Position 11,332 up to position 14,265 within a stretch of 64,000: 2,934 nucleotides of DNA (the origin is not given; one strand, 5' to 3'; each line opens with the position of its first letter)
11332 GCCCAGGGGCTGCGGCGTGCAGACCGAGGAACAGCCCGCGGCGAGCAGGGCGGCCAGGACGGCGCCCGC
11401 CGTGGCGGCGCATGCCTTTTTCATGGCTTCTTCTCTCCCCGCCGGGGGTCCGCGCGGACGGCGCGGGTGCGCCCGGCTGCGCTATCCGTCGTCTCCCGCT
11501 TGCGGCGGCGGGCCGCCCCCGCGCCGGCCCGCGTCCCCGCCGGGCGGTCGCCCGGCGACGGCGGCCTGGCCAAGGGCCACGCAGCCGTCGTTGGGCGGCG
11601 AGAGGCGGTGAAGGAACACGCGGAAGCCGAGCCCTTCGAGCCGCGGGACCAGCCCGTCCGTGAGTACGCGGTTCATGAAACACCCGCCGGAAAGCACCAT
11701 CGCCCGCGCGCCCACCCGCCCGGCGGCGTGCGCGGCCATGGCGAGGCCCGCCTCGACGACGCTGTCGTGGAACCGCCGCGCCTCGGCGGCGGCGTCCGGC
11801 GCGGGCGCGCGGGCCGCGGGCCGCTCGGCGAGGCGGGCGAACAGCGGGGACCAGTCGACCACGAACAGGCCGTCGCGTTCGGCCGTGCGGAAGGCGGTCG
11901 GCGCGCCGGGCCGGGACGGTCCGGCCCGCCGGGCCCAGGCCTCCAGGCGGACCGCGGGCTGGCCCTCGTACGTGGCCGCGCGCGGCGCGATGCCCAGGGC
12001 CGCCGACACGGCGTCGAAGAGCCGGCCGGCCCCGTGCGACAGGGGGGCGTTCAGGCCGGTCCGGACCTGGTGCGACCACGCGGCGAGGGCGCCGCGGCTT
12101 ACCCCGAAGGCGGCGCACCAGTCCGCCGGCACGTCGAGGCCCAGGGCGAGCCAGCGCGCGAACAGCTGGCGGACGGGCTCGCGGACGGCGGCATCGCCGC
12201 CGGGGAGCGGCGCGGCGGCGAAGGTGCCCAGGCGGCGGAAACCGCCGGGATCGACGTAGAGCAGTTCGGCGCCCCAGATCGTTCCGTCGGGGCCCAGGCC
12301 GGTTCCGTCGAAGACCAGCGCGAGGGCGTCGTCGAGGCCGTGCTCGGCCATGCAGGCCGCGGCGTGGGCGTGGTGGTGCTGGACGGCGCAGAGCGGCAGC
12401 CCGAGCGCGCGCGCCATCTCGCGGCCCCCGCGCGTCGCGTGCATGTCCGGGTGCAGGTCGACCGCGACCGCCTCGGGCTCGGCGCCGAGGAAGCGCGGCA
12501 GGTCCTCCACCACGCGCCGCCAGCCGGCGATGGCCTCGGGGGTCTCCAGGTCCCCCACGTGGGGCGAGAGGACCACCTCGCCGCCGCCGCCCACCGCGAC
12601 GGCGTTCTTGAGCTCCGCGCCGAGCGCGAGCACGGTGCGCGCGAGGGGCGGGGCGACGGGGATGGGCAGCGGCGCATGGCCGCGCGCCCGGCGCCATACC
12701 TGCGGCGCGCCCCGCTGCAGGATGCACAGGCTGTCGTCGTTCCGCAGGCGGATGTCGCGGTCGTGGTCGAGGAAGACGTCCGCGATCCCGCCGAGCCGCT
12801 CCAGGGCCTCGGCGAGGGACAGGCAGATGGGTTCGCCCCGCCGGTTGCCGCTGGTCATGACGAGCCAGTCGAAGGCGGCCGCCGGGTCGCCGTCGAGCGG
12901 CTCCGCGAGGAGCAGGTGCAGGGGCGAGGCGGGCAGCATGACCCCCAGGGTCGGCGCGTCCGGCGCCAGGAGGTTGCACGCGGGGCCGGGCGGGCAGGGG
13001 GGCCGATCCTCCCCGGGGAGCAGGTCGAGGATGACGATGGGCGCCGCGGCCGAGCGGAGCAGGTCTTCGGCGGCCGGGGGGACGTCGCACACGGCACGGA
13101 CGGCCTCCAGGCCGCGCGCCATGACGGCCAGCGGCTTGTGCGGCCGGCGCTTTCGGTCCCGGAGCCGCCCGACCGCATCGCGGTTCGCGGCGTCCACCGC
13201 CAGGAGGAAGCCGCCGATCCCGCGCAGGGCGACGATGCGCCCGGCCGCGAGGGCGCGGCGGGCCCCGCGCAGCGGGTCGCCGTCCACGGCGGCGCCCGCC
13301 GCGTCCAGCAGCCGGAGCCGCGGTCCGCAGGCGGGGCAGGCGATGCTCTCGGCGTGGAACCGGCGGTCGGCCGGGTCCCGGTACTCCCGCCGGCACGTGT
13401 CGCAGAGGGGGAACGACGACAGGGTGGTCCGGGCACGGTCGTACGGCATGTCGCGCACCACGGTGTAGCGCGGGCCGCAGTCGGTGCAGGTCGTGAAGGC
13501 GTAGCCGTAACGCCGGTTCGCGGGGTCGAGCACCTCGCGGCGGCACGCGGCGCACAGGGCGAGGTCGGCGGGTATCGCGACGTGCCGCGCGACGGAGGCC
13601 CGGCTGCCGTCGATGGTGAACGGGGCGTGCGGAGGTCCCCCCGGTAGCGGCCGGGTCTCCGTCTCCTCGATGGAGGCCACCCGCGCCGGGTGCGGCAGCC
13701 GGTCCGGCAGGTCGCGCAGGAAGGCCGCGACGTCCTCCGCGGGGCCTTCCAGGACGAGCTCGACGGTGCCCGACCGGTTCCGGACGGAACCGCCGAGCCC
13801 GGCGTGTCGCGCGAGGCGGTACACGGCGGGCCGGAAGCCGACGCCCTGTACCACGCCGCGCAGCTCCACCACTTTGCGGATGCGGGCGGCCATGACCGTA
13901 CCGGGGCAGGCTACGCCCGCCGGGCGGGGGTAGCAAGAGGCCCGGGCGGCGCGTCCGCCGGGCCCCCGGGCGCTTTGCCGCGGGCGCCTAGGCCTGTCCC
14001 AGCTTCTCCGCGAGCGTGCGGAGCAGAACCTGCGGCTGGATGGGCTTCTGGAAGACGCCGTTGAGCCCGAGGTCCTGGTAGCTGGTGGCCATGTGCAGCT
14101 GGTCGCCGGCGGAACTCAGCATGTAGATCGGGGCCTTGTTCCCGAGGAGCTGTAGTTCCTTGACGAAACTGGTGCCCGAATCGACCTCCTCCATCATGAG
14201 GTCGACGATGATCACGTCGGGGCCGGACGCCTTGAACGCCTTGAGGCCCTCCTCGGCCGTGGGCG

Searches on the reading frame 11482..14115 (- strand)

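Call 17: search_protein_families(library=pfam, proteins=[window:11482-14115:-], max_evalue=0.001)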
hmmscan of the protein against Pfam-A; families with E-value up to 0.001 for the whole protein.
window:11482-14115:- (877 aa): 5 families
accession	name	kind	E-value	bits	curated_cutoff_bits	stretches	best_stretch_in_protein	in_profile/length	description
PF22521.2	HypF_C_2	-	3.5e-63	214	27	1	600-850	2-241/241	Carbamoyltransferase, Kae1-like Domain, second subdomain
PF01300.24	Sua5_yciO_yrdC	-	1.1e-33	116.6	25.1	1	288-476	2-177/178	Telomere recombination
PF07503.17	zf-HYPF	-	5.2e-30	103.4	23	2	237-269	1-33/34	HypF finger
PF17788.7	HypF_C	-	3.1e-29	102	23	1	493-591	4-99/99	HypF Kae1-like domain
PF00708.24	Acylphosphatase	-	1.5e-17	64.1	22.5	1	83-155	3-75/85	Acylphosphatase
